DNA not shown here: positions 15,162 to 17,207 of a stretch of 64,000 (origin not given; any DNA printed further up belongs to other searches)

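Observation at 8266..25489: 17-kb TetR / TRAP / CoA-ligase / split B12-mutase / PrpD / beta-oxidation cluster with no acyl-CoA dehydrogenase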

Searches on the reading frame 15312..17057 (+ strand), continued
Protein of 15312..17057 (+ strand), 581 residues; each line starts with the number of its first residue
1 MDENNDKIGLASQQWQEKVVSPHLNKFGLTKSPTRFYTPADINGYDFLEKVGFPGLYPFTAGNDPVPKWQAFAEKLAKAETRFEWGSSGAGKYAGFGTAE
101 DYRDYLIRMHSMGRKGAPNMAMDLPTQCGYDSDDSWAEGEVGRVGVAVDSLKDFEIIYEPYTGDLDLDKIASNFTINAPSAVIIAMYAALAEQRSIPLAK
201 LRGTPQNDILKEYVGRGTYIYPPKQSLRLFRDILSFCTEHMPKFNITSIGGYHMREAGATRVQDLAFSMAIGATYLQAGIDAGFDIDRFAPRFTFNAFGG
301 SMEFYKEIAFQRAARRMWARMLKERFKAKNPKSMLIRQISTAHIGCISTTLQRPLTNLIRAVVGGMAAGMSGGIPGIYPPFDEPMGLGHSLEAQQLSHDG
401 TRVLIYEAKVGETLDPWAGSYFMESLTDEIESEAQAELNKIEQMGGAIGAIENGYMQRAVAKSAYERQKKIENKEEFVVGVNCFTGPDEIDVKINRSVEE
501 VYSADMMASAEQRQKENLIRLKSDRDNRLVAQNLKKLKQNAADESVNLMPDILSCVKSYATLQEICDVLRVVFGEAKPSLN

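Call 54: find_encoding_contigs(protein=P0060, flank=10000, max_places=1)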
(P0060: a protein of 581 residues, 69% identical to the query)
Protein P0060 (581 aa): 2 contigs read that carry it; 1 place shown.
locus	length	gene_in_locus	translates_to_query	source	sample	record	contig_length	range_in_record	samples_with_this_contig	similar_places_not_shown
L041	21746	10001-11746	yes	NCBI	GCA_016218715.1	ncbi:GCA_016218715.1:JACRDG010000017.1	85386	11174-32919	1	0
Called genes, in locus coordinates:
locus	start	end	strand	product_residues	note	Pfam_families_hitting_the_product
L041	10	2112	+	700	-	PF00378:ECH_1, PF16113:ECH_2, PF02737:3HCDH_N, PF00725:3HCDH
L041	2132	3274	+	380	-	PF02771:Acyl-CoA_dh_N, PF02770:Acyl-CoA_dh_M, PF00441:Acyl-CoA_dh_1, PF08028:Acyl-CoA_dh_2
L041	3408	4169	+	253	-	PF00392:GntR, PF07702:UTRA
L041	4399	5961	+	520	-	PF01039:Carboxyl_trans, PF03255:ACCA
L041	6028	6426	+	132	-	PF02310:B12-binding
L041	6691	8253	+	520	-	PF00501:AMP-binding, PF13193:AMP-binding_C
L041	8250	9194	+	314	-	PF00478:IMPDH (weak), PF03060:NMO, PF01070:FMN_dh (weak)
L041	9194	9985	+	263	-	PF00378:ECH_1, PF16113:ECH_2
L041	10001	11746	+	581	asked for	PF01642:MM_CoA_mutase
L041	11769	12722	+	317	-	PF03308:MeaB, PF02492:cobW (weak), PF03266:NTPase_1 (weak), PF13401:AAA_22 (faint)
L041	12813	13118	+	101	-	-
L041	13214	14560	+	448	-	PF03972:MmgE_PrpD_N, PF19305:MmgE_PrpD_C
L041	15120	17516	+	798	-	PF00989:PAS (faint), PF08448:PAS_4, PF13426:PAS_9 (weak), PF08448:PAS_4 (weak), PF13426:PAS_9, PF00512:HisKA, PF02518:HATPase_c, PF00072:Response_reg, +1 more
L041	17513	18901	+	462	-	PF00072:Response_reg, PF00004:AAA (faint), PF00158:Sigma54_activat, PF14532:Sigma54_activ_2, PF07724:AAA_2, PF07728:AAA_5, PF25601:AAA_lid_14, PF02954:HTH_8 (weak), +1 more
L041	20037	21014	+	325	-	PF13353:Fer4_12 (faint), PF00037:Fer4 (faint), PF12837:Fer4_6 (faint), PF14697:Fer4_21 (weak), PF12800:Fer4_4 (faint), PF12838:Fer4_7, PF13187:Fer4_9 (weak), PF04055:Radical_SAM, +1 more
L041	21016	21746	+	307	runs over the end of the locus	PF13353:Fer4_12, PF00037:Fer4 (faint), PF12837:Fer4_6 (faint), PF12838:Fer4_7 (weak), PF13187:Fer4_9 (weak), PF13237:Fer4_10 (weak), PF13484:Fer4_16 (faint), PF04055:Radical_SAM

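Call 55: find_encoding_contigs(protein=P0034, flank=10000, max_places=1)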
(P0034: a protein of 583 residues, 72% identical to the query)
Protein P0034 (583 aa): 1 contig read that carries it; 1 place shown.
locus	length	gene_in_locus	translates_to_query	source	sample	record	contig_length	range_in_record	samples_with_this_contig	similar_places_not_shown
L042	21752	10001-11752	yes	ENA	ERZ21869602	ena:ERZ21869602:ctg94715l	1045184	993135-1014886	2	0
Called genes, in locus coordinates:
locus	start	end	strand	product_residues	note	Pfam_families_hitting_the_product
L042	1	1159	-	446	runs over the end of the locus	PF13598:DUF4139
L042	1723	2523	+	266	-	PF02754:CCG (faint)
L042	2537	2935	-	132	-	PF00893:Multi_Drug_Res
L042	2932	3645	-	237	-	PF00378:ECH_1, PF16113:ECH_2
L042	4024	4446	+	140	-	-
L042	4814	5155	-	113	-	-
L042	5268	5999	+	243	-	PF00392:GntR, PF07702:UTRA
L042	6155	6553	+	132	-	PF02310:B12-binding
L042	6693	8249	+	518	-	PF00501:AMP-binding, PF13193:AMP-binding_C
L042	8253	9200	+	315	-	PF00478:IMPDH, PF03060:NMO, PF00977:His_biosynth (faint)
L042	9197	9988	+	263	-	PF00378:ECH_1, PF16113:ECH_2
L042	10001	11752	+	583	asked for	PF01642:MM_CoA_mutase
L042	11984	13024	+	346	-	PF03480:DctP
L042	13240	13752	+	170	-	PF04290:DctQ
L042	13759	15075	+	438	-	PF06808:DctM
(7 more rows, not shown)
